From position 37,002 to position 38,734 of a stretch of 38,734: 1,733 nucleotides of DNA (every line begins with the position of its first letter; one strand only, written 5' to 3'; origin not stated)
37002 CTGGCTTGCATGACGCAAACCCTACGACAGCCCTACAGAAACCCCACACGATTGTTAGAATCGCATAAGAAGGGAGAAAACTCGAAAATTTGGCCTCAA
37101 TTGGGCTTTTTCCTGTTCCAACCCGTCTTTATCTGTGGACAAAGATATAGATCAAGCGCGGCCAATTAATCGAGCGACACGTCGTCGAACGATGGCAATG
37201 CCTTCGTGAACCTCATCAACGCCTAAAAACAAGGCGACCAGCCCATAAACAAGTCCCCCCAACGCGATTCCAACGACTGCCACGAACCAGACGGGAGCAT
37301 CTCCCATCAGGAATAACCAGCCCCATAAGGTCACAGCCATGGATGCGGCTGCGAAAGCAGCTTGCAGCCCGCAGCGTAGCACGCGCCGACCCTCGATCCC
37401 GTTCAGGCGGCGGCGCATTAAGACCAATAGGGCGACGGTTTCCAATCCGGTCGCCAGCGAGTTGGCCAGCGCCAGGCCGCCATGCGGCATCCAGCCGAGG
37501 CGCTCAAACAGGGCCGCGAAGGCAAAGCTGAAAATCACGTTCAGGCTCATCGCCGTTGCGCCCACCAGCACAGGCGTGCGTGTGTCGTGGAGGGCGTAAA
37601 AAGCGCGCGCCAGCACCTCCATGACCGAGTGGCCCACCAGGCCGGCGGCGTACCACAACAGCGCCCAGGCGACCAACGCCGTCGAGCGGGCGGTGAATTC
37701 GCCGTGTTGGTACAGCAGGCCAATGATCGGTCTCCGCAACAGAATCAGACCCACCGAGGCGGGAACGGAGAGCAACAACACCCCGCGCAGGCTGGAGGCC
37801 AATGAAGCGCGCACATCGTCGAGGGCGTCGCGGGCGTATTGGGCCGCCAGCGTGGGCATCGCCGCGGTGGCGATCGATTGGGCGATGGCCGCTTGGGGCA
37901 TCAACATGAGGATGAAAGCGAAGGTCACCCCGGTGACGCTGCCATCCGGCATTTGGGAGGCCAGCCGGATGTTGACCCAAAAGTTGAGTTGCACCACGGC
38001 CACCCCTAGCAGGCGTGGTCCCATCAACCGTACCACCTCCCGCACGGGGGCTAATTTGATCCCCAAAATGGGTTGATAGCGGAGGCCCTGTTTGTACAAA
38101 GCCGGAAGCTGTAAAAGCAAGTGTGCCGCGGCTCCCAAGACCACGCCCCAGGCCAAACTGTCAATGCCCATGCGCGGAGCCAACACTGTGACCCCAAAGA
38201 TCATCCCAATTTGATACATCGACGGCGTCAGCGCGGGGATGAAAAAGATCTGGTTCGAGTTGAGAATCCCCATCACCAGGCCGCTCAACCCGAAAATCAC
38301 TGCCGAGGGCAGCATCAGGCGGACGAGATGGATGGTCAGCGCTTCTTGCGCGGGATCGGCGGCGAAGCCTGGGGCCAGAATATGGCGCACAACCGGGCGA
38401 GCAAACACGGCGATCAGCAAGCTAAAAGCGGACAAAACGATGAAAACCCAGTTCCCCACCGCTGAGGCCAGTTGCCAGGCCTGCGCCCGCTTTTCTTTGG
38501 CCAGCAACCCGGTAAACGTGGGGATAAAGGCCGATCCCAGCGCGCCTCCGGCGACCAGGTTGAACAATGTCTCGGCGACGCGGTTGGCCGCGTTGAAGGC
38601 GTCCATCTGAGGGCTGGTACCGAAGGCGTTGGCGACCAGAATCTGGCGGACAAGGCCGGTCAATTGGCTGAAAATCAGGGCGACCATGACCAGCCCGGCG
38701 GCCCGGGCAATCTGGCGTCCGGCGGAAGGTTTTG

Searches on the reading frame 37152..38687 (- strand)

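Call 85: search_protein_families(library=pfam, proteins=[window:37152-38687:-], max_evalue=0.00001)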
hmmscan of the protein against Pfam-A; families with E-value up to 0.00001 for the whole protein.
window:37152-38687:- (511 aa): 2 families
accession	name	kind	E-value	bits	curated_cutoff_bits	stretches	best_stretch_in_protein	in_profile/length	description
PF03023.19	MurJ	-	1e-93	314.9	27.4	1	18-458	1-433/451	Lipid II flippase MurJ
PF01554.23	MatE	-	1.1e-08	35.3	24.9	1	226-388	3-160/161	MatE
